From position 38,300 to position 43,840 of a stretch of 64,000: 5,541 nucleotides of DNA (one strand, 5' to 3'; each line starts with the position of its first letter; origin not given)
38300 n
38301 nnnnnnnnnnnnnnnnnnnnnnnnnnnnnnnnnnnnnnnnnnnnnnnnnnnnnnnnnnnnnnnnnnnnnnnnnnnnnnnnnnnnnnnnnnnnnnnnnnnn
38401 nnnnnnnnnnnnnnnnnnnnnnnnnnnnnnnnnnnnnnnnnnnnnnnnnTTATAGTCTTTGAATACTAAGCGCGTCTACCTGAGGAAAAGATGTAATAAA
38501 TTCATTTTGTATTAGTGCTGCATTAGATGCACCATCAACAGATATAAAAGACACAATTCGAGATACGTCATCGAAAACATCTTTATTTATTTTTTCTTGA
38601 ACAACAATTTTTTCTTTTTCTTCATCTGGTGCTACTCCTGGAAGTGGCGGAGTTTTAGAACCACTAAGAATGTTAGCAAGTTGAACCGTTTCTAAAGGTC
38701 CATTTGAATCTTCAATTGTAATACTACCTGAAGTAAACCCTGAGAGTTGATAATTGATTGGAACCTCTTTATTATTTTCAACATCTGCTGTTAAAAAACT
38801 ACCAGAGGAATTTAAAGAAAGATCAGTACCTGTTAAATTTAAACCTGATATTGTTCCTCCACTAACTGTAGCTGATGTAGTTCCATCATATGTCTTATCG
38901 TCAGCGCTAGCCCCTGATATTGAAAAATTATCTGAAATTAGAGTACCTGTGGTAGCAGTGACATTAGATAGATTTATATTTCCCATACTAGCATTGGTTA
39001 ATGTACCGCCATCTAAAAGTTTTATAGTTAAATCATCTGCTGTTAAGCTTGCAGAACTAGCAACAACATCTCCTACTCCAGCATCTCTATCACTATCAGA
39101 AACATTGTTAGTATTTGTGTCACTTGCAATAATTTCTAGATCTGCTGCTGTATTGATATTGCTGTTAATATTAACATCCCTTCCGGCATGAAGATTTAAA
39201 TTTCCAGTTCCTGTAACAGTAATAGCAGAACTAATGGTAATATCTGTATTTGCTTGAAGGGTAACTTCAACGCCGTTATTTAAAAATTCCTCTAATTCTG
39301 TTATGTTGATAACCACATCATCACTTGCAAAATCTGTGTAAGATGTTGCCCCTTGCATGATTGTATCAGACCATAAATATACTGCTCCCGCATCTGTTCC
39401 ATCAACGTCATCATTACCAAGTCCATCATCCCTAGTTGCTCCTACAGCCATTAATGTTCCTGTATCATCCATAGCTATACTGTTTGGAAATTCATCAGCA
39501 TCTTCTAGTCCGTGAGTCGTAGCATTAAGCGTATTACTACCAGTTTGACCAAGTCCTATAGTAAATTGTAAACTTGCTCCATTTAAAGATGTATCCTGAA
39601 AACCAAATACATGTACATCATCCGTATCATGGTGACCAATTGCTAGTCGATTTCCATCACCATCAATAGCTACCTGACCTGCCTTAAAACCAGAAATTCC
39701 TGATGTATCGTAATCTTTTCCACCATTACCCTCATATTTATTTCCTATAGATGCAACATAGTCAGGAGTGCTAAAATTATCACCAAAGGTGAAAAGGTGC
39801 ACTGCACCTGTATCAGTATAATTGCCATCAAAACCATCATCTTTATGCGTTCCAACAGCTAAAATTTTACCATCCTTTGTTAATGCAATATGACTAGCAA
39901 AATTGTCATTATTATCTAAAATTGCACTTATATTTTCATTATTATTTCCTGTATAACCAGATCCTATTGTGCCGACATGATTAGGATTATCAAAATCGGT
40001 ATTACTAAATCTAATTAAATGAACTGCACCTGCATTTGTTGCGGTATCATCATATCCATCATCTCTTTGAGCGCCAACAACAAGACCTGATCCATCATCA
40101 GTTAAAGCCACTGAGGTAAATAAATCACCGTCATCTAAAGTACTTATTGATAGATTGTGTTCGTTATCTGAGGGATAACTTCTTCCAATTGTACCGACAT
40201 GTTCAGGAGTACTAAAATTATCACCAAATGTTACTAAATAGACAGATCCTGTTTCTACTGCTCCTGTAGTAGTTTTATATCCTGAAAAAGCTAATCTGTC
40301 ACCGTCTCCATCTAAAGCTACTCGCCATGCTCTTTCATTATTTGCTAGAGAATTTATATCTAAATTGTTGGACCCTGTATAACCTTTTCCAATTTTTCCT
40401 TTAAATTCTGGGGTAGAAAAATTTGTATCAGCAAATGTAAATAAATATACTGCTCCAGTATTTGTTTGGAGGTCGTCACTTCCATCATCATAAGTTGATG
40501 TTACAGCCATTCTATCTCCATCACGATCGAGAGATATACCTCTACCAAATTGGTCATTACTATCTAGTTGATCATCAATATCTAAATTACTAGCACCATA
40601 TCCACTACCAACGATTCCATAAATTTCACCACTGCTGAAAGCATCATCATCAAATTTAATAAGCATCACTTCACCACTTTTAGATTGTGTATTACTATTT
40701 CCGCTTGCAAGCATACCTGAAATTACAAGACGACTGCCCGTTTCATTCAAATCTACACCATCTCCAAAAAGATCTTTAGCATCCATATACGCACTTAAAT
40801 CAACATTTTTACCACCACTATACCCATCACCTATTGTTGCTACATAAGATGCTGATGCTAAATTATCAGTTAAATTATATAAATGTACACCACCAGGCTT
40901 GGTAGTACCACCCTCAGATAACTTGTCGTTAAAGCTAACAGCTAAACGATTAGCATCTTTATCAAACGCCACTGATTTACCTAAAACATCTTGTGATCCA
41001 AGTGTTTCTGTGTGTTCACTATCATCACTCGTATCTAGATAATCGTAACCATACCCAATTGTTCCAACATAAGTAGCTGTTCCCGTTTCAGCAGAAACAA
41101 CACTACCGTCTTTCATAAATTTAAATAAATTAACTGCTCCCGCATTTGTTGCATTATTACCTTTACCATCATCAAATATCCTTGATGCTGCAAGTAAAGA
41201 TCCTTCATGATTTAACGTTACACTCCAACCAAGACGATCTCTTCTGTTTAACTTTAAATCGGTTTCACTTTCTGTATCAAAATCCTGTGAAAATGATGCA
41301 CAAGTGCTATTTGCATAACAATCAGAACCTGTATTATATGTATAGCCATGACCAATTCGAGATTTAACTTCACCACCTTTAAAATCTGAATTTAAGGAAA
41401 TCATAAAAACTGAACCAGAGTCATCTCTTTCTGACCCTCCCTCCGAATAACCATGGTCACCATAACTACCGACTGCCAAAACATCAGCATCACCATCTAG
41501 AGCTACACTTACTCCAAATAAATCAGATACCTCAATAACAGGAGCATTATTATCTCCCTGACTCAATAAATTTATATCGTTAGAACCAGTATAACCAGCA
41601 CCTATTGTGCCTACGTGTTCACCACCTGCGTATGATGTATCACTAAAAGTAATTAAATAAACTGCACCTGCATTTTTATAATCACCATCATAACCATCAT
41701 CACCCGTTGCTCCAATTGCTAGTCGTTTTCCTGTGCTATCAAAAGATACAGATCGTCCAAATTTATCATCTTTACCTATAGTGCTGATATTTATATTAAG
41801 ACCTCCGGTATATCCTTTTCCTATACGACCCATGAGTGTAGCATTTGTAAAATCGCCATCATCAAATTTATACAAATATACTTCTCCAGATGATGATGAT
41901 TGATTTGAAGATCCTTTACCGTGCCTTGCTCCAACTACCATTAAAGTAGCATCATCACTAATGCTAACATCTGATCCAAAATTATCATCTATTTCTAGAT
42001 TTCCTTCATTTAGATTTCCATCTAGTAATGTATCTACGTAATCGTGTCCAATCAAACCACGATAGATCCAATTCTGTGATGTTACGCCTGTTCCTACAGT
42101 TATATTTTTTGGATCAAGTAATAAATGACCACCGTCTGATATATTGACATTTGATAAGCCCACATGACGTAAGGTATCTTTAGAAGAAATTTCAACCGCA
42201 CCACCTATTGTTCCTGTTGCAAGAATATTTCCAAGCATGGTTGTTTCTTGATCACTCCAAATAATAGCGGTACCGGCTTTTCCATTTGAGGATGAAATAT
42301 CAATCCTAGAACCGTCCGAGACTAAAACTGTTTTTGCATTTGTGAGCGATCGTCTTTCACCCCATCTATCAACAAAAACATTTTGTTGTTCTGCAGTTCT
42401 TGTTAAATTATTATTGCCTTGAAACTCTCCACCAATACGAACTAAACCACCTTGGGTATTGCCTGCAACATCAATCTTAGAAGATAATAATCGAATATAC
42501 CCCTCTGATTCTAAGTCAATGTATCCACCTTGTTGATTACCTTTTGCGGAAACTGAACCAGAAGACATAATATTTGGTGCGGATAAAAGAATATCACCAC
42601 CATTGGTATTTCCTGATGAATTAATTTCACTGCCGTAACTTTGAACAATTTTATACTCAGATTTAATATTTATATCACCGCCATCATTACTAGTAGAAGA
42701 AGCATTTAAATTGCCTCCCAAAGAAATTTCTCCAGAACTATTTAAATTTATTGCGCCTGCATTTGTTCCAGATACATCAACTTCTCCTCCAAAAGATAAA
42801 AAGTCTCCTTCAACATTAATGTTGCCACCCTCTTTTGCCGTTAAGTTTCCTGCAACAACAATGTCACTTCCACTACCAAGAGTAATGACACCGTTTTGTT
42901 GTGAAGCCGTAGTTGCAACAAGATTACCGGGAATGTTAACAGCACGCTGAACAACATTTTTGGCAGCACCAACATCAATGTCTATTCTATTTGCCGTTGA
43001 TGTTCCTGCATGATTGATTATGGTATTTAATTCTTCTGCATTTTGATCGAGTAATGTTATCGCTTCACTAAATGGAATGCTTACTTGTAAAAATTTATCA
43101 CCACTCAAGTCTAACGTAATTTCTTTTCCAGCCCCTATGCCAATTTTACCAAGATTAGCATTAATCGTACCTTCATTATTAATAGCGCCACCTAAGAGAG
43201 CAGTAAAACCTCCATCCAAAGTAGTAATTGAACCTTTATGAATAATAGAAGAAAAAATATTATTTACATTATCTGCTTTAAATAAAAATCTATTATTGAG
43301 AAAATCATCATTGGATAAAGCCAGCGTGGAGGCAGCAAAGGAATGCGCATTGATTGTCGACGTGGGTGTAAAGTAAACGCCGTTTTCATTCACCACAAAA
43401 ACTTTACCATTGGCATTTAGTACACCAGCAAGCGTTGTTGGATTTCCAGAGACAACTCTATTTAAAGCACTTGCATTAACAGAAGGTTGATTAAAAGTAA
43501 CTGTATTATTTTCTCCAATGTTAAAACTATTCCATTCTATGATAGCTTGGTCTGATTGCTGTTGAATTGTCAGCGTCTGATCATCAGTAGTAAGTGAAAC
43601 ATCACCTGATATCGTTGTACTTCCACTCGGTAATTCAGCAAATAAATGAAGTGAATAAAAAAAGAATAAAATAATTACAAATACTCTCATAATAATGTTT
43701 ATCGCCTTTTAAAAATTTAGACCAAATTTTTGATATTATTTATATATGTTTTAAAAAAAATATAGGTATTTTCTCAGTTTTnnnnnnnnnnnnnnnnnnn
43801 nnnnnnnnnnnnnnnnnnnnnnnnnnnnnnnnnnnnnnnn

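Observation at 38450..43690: Two-partner-secretion exoprotein whose passenger is an array of about 12 FG-GAP (integrin-alpha-like) repeats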

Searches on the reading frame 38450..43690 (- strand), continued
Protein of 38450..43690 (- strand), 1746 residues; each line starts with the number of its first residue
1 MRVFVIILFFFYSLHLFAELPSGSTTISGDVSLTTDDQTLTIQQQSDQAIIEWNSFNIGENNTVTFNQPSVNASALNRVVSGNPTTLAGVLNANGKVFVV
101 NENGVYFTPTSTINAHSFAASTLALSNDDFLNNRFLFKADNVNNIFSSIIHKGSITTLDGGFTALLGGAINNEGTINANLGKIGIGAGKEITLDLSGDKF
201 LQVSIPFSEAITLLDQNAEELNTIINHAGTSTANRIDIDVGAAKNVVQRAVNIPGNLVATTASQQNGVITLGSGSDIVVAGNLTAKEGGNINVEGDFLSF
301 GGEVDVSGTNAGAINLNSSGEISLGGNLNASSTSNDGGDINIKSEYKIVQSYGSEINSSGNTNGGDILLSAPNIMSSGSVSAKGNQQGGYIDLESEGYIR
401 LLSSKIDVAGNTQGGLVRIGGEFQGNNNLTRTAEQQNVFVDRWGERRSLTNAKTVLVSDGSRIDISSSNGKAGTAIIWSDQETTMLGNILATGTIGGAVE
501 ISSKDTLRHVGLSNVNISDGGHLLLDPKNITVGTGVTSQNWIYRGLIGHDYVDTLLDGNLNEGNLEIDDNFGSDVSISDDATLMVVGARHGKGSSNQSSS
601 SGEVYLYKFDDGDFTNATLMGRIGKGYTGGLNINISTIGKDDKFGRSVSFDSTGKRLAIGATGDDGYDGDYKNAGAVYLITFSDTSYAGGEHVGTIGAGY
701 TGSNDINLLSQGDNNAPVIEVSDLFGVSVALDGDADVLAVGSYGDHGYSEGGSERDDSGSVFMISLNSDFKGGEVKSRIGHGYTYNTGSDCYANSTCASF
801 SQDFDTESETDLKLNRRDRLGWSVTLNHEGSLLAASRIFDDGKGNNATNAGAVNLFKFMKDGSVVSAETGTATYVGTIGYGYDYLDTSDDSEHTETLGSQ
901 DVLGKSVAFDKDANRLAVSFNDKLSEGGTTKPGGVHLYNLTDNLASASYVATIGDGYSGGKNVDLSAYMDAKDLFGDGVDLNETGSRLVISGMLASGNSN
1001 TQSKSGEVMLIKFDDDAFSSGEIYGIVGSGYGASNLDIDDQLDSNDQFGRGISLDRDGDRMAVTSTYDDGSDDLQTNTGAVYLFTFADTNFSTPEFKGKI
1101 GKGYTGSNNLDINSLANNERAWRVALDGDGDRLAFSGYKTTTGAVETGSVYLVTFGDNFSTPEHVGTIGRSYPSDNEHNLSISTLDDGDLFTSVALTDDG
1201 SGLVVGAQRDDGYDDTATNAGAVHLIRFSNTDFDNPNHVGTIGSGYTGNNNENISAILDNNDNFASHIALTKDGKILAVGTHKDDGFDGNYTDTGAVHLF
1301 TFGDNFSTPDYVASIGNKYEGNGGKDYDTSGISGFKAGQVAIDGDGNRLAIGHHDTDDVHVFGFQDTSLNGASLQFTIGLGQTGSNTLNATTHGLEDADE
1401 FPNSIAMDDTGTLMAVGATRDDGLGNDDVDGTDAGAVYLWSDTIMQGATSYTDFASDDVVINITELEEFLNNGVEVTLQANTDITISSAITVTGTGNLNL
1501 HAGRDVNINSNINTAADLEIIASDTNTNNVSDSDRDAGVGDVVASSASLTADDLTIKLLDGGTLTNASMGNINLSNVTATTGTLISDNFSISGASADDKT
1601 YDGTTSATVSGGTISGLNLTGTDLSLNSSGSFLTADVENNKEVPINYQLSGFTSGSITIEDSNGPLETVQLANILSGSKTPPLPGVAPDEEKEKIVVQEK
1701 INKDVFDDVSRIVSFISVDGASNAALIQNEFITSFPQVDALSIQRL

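Call 20: find_encoding_contigs(protein=P0004, flank=10000, max_places=2)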
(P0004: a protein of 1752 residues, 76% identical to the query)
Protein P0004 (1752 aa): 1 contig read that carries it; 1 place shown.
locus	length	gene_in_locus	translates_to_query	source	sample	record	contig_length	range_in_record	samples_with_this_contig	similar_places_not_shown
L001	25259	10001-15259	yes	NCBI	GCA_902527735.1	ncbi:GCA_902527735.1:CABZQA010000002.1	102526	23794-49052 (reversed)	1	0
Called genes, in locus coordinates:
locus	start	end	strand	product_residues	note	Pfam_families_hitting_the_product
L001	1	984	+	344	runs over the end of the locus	PF00586:AIRS, PF02769:AIRS_C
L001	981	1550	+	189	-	PF00551:Formyl_trans_N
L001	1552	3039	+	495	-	PF13230:GATase_4 (faint), PF13522:GATase_6, PF13537:GATase_7, PF00156:Pribosyltran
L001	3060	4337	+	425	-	PF02844:GARS_N, PF01071:GARS_A, PF02786:CPSase_L_D2 (weak), PF02222:ATP-grasp (weak), PF02655:ATP-grasp_3 (weak), PF02843:GARS_C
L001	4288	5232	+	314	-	PF01259:SAICAR_synt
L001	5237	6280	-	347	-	PF22660:RS_preATP-grasp-like, PF02222:ATP-grasp, PF17769:PurK_C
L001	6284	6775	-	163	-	PF00731:AIRC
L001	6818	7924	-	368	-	PF00478:IMPDH, PF03060:NMO, PF01070:FMN_dh, PF00977:His_biosynth (faint), PF01645:Glu_synthase (faint)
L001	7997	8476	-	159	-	-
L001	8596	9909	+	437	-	PF01943:Polysacc_synt (faint), PF01554:MatE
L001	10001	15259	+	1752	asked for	PF05860:TPS, PF14312:FG-GAP_2 (weak), PF18657:YDG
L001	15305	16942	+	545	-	PF03865:ShlB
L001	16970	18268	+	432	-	PF13433:Peripla_BP_5 (faint), PF13458:Peripla_BP_6, PF01094:ANF_receptor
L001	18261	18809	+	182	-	PF00300:His_Phos_1 (faint)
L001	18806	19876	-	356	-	PF01170:UPF0020 (faint), PF03602:Cons_hypoth95 (faint), PF01555:N6_N4_Mtase, PF18755:RAMA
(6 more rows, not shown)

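Call 21: find_encoding_contigs(protein=P0038, flank=10000, max_places=2)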
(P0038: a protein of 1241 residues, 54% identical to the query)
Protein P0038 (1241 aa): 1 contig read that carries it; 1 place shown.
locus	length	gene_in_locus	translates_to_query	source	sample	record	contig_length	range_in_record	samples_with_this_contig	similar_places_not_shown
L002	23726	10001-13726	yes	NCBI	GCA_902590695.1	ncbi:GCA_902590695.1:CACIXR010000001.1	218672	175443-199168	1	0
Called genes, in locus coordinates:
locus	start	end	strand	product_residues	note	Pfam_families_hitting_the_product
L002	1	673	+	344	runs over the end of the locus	PF00586:AIRS, PF02769:AIRS_C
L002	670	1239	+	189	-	PF00551:Formyl_trans_N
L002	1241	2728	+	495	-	PF13230:GATase_4 (faint), PF13522:GATase_6, PF13537:GATase_7, PF00156:Pribosyltran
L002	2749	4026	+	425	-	PF02844:GARS_N, PF01071:GARS_A, PF02786:CPSase_L_D2 (weak), PF02222:ATP-grasp (weak), PF02655:ATP-grasp_3 (weak), PF02843:GARS_C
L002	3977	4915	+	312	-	PF01259:SAICAR_synt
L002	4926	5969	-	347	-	PF22660:RS_preATP-grasp-like, PF02222:ATP-grasp, PF17769:PurK_C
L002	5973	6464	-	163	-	PF00731:AIRC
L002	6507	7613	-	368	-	PF00478:IMPDH, PF03060:NMO, PF01070:FMN_dh, PF00977:His_biosynth (faint), PF01645:Glu_synthase (faint)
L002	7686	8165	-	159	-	-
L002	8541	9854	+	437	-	PF01554:MatE, PF01943:Polysacc_synt (weak), PF01554:MatE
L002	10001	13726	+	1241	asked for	PF05860:TPS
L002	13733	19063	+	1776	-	PF05860:TPS, PF14312:FG-GAP_2 (faint), PF18657:YDG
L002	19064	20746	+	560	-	PF08479:POTRA_2 (faint), PF03865:ShlB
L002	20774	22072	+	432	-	PF13458:Peripla_BP_6, PF01094:ANF_receptor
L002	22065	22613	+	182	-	PF00300:His_Phos_1 (faint)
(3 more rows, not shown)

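Call 76: search_protein_families(library=pfam, proteins=[P0038, P0025], max_evalue=0.01)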
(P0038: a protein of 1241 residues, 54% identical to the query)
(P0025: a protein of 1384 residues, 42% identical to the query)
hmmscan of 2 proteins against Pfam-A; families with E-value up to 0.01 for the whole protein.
P0038 (1241 aa): 1 family
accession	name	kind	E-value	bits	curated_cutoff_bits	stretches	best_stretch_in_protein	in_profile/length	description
PF05860.19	TPS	-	4.8e-25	89.4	33.5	1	22-283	5-249/252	TPS secretion domain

P0025 (1384 aa): 1 family
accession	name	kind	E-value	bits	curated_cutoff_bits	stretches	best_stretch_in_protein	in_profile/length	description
PF05860.19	TPS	-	1.2e-27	97.8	33.5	1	21-279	4-246/252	TPS secretion domain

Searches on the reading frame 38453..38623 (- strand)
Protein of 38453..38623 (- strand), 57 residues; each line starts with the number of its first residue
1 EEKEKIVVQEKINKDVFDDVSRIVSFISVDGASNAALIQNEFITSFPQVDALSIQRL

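Call 96: find_homologous_proteins(query=window:38453-38623:-, max_evalue=0.001)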
Query seq(57 aa) (57 aa): 7 proteins with E <= 0.001 among 7 candidates.
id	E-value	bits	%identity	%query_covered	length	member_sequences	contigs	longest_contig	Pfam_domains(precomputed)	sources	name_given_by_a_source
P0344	2.5e-26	107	100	100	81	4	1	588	-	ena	-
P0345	1.1e-24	101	93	100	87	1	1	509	-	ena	-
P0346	1.6e-24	101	93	98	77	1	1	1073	-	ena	-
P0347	7.0e-21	90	94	86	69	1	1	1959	-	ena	-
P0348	8.1e-20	86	82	100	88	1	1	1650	-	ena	-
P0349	1.1e-10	58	84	65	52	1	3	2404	-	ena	-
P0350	4.5e-9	53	97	54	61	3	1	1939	-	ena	-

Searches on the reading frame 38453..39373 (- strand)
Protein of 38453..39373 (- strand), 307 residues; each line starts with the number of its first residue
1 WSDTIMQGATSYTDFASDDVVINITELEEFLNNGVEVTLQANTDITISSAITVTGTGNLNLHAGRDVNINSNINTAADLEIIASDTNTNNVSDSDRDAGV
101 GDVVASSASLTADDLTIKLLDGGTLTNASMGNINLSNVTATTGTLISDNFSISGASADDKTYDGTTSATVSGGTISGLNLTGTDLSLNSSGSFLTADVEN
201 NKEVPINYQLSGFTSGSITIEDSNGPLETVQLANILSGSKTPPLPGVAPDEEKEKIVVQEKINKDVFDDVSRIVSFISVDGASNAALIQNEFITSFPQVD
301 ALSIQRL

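Call 62: predict_structure(alignment_id=A3)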
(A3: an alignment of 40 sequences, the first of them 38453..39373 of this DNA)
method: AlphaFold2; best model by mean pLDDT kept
length: 307 residues; sequences in the alignment: 40
mean_pLDDT: 60.8   pTM: 0.52
mean pLDDT of the five models: 60.8, 54.4, 54.3, 53.3, 52.2
residues with pLDDT >= 90: 39; 70-90: 88; 50-70: 66; < 50: 114
segments of 3 or more residues with pLDDT < 50: 1-14, 149-152, 173-185, 212-226, 242-245, 247-307
pLDDT, mean of each block of 10 residues (from residue 1): 33 55 86 91 89 93 90 91 81 73 81 78 60 66 53 62 62 46 49 73 70 42 47 72 46 30 33 29 30 32 30
secondary structure, 60 per line:
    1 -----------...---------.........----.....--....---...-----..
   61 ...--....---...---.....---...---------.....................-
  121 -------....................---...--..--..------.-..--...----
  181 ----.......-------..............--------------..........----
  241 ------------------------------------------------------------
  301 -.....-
elements in order: H24-32 E37-41 E44-47 E51-53 E59-63 E66-69 E73-75 E79-83 E99-119 E128-147 E151-153 E174-176 E185-191 E199-212 E227-236 H302-306

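Call 67: fold_search(model_id=the predicted structure, library=pdb)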
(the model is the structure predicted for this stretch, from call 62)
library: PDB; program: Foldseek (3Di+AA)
matches with E <= 10: 4; with E <= 0.001: 0
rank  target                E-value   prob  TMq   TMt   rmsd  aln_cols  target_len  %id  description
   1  9xqd_b                1.2e+00  0.11  0.12  0.11   9.8        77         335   12  The structure of outer peripheral region in the phage phiKZ baseplate complex (released 2026-02-11)
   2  7ceb_A                6.4e+00  0.04  0.15  0.10   7.4       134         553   10  Crystal structure of alpha6beta1 integrin headpiece (released 2021-06-23)
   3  7suu_B                6.8e+00  0.03  0.07  0.09   7.0        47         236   13  Crystal Structure of Mouse Cadherin-23 EC25-26 (released 2022-11-30)
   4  9kcl_B                9.3e+00  0.02  0.09  0.10   4.9        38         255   16  Cryo-EM structure of human sodium pump E1003K complexed with NDRG3 in (2Na+)E1-AMPPCP state (released 2025-11-12)
